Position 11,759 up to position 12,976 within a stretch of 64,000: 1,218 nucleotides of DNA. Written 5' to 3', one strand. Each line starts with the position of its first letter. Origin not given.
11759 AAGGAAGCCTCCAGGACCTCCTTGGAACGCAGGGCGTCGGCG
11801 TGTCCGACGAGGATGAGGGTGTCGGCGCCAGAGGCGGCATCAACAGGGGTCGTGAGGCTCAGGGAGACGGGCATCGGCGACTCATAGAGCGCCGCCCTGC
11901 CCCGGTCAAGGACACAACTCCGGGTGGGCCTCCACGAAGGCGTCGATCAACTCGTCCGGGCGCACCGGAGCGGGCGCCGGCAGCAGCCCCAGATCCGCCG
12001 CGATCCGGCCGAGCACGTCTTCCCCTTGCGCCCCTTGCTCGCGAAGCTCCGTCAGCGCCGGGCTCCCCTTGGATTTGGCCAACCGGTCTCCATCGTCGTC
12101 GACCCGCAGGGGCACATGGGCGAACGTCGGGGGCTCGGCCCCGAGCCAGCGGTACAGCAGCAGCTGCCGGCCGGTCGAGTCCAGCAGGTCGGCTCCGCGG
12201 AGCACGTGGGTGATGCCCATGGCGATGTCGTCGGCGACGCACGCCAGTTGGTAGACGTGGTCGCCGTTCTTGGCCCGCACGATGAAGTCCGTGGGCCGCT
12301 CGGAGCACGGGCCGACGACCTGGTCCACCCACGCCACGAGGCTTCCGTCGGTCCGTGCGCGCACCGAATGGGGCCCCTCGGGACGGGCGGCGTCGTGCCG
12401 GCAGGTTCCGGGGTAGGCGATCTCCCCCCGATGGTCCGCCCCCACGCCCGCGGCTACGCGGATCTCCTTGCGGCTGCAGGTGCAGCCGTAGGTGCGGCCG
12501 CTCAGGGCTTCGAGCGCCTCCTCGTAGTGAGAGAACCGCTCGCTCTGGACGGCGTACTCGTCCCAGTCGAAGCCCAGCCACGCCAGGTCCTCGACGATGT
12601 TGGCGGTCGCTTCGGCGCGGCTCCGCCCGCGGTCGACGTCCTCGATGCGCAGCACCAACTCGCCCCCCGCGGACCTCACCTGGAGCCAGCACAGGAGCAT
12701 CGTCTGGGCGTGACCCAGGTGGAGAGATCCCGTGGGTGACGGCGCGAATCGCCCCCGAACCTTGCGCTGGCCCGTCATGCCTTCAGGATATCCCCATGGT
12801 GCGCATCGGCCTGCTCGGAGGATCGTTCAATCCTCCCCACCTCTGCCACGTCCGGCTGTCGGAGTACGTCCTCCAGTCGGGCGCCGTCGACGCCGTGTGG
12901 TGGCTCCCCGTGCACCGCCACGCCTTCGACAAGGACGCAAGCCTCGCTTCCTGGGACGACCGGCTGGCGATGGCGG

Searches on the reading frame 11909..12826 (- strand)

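Call 29: search_protein_families(library=pfam, proteins=[window:11909-12826:-], max_evalue=0.001)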
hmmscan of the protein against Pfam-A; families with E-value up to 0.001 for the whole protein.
window:11909-12826:- (306 aa): 1 family
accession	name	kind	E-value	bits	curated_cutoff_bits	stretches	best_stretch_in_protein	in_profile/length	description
PF00749.27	tRNA-synt_1c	-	5.3e-51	173.8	23.4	1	22-262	1-259/314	tRNA synthetases class I (E and Q), catalytic domain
